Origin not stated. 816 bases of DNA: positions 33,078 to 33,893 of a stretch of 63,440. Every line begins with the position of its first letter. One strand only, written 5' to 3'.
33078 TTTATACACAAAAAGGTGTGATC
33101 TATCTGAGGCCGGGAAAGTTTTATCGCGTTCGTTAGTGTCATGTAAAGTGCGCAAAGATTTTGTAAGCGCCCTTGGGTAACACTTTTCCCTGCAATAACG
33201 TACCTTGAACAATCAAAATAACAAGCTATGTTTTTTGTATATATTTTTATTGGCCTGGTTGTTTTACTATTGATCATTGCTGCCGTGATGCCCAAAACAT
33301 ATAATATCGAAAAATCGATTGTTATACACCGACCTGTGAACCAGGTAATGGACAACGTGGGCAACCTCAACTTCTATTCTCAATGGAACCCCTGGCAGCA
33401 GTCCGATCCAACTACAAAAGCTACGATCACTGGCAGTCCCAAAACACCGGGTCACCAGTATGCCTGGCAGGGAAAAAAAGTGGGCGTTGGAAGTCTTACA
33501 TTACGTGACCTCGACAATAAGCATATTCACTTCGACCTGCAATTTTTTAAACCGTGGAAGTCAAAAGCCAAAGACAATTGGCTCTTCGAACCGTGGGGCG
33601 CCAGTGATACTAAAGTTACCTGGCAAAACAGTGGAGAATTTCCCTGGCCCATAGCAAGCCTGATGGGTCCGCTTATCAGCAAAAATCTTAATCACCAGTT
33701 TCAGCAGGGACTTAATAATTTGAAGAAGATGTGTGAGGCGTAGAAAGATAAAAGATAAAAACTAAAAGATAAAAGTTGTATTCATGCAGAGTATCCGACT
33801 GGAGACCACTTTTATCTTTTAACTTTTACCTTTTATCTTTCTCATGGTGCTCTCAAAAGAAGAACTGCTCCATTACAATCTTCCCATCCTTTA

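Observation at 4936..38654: Superfamily of long intergenic palindromes whose arms are tandem 7-11-nt 'words' (nine loci in 34 kb)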

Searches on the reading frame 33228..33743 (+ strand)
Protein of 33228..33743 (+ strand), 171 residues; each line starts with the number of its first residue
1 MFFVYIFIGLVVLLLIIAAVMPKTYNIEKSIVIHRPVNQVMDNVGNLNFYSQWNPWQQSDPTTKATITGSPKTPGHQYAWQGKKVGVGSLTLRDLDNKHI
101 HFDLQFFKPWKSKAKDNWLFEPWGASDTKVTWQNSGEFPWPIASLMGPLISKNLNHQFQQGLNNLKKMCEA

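Call 13: find_encoding_contigs(protein=window:33228-33743:+, flank=3000, max_places=10)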
Protein window:33228-33743:+ (171 aa): 22 contigs read that carry it; 8 places shown.
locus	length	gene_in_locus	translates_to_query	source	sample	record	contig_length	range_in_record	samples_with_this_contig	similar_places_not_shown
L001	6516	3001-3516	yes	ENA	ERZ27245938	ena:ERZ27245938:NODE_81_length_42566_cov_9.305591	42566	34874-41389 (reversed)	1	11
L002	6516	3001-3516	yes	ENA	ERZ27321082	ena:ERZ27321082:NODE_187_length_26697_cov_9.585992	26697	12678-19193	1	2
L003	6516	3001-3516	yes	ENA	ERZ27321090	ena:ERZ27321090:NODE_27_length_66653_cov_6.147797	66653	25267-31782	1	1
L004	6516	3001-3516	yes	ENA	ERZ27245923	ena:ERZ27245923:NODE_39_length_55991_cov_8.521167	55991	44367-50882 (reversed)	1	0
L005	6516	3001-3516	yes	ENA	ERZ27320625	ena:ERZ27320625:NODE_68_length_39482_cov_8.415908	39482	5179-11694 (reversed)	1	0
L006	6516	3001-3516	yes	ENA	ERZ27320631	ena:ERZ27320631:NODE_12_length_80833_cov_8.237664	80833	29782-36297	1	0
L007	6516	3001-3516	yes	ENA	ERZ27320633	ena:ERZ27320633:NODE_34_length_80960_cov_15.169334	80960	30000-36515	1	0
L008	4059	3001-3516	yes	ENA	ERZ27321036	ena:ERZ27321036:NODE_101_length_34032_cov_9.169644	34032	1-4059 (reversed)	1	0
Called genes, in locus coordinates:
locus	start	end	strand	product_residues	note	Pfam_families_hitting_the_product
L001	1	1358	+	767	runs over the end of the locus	PF01315:Ald_Xan_dh_C, PF02738:MoCoBD_1, PF20256:MoCoBD_2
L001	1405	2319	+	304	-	PF02625:XdhC_CoxI, PF13478:XdhC_C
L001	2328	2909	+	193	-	PF01551:Peptidase_M23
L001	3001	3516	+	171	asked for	PF10604:Polyketide_cyc2 (weak)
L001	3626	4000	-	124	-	PF20409:SnoaL_5, PF12680:SnoaL_2 (weak)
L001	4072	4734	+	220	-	PF01551:Peptidase_M23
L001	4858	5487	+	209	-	PF04973:NMN_transporter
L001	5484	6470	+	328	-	PF13521:AAA_28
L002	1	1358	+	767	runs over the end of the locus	PF01315:Ald_Xan_dh_C, PF02738:MoCoBD_1, PF20256:MoCoBD_2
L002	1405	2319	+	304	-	PF02625:XdhC_CoxI, PF13478:XdhC_C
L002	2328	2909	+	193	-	PF01551:Peptidase_M23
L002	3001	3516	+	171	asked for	PF10604:Polyketide_cyc2 (weak)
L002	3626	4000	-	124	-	PF20409:SnoaL_5, PF12680:SnoaL_2 (weak)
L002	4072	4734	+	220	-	PF01551:Peptidase_M23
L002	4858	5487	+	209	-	PF04973:NMN_transporter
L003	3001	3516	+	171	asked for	PF10604:Polyketide_cyc2 (weak)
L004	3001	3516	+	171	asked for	PF10604:Polyketide_cyc2 (weak)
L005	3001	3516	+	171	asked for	PF10604:Polyketide_cyc2 (weak)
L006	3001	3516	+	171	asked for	PF10604:Polyketide_cyc2 (weak)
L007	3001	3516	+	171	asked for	PF10604:Polyketide_cyc2 (weak)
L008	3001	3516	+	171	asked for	PF10604:Polyketide_cyc2 (weak)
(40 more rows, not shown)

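Call 106: find_homologous_proteins(query=window:33228-33743:+, max_evalue=1e-40)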
Query window:33228-33743:+ (171 aa): 679 proteins with E <= 1e-40 among 728 candidates; the best 120 are listed.
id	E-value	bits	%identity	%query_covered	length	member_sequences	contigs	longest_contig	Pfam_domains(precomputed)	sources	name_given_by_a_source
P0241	3.3e-115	400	100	100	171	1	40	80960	PF10604.16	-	-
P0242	3.7e-102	357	88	100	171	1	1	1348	PF10604.16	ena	-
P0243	5.1e-98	344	82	99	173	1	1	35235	PF10604.16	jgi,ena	-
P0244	1.7e-93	329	77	100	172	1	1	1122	PF10604.16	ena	-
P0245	3.8e-93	328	77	100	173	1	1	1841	PF10604.16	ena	-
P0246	1.5e-91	323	78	100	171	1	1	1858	PF10604.16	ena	-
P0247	3.6e-91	322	76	100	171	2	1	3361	PF10604.16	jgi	jgi:hypothetical protein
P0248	3.9e-91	322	76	100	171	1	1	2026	PF10604.16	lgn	-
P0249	4.6e-91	321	78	100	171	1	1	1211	PF10604.16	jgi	jgi:hypothetical protein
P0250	5.0e-91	321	77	99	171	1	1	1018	PF10604.16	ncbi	-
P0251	6.0e-91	321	75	100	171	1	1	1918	PF10604.16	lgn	-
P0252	6.1e-91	321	76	100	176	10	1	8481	PF10604.16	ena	-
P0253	7.9e-91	321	77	100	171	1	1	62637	PF10604.16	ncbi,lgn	ncbi:MAG: SRPBCC family protein [Chitinophagaceae bacterium]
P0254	1.6e-90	320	75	100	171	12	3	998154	PF10604.16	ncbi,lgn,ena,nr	ncbi:MAG: SRPBCC family protein [Chitinophagaceae bacterium]|nr:SRPBCC family protein [Chitinophagac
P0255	1.6e-90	320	75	100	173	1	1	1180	PF10604.16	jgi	jgi:hypothetical protein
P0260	7.5e-90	317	77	100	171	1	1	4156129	PF10604.16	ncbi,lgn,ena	-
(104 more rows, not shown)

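Call 107: find_encoding_contigs(protein=P0243, flank=10000, max_places=1)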
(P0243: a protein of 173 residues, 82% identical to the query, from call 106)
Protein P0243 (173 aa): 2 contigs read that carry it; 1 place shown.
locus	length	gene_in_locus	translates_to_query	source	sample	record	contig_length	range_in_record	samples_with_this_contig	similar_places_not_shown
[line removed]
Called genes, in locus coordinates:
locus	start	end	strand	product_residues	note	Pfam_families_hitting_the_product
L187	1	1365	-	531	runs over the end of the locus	PF00999:Na_H_Exchanger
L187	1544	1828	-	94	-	-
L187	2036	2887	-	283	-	PF12833:HTH_18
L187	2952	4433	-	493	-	PF03266:NTPase_1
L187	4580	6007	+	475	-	PF00111:Fer2 (weak), PF01799:Fer2_2, PF00941:FAD_binding_5, PF03450:CO_deh_flav_C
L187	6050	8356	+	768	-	PF01315:Ald_Xan_dh_C, PF02738:MoCoBD_1, PF20256:MoCoBD_2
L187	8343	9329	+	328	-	PF02625:XdhC_CoxI, PF13478:XdhC_C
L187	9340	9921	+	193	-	PF01551:Peptidase_M23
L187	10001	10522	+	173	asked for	PF10604:Polyketide_cyc2 (weak)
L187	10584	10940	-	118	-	PF12973:Cupin_7 (weak), PF00190:Cupin_1 (faint), PF07883:Cupin_2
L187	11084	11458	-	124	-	PF20409:SnoaL_5, PF12680:SnoaL_2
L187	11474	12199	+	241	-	PF01551:Peptidase_M23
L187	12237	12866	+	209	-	PF04973:NMN_transporter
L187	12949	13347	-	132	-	PF00011:HSP20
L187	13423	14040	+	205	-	PF13521:AAA_28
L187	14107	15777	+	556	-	PF13231:PMT_2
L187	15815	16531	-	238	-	PF00912:Transgly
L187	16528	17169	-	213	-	PF01810:LysE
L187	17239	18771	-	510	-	PF03321:GH3, PF23571:GH3_M, PF23572:GH3_C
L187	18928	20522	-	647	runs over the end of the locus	PF00535:Glycos_transf_2, PF10111:Glyco_tranf_2_2 (weak), PF13641:Glyco_tranf_2_3, PF13632:Glyco_trans_2_3 (weak)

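Call 108: find_encoding_contigs(protein=P0242, flank=2000, max_places=1)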
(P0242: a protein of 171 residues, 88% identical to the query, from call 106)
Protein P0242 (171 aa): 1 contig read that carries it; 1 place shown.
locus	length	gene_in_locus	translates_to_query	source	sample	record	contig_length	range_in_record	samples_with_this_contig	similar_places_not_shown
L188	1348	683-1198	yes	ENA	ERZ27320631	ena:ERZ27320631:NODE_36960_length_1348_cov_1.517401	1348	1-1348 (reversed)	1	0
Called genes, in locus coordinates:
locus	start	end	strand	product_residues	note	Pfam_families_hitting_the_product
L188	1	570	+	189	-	?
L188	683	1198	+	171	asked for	PF10604:Polyketide_cyc2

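Call 109: find_encoding_contigs(protein=P0260, flank=10000, max_places=1)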
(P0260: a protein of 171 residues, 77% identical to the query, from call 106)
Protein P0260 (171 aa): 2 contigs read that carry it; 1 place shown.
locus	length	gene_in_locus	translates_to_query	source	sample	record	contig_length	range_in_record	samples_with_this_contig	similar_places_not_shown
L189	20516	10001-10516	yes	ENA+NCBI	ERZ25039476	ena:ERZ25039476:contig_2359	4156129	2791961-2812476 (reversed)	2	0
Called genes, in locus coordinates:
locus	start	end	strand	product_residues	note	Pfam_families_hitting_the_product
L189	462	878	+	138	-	-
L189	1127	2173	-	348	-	PF00005:ABC_tran, PF02463:SMC_N (weak), PF13304:AAA_21 (faint)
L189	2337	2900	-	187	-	-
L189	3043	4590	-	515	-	PF03266:NTPase_1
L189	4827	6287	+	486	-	PF00111:Fer2 (weak), PF01799:Fer2_2, PF00941:FAD_binding_5, PF03450:CO_deh_flav_C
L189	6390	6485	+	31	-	-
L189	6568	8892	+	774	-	PF01315:Ald_Xan_dh_C, PF02738:MoCoBD_1, PF20256:MoCoBD_2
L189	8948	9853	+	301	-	PF02625:XdhC_CoxI, PF13478:XdhC_C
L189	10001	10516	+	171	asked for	PF10604:Polyketide_cyc2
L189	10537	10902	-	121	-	PF12973:Cupin_7 (weak), PF07883:Cupin_2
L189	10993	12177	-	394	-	PF22660:RS_preATP-grasp-like, PF02222:ATP-grasp, PF02786:CPSase_L_D2 (weak), PF07478:Dala_Dala_lig_C, PF02655:ATP-grasp_3 (weak), PF21244:PurT_C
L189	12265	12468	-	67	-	-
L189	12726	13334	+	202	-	PF01551:Peptidase_M23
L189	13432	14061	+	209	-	PF04973:NMN_transporter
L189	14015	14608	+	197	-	PF13521:AAA_28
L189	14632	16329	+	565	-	PF13231:PMT_2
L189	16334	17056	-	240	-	PF00912:Transgly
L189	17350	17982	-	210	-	PF01810:LysE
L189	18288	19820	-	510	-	PF03321:GH3, PF23571:GH3_M, PF23572:GH3_C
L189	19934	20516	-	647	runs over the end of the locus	PF00535:Glycos_transf_2, PF10111:Glyco_tranf_2_2 (faint), PF13641:Glyco_tranf_2_3, PF13712:Glyco_tranf_2_5, PF13632:Glyco_trans_2_3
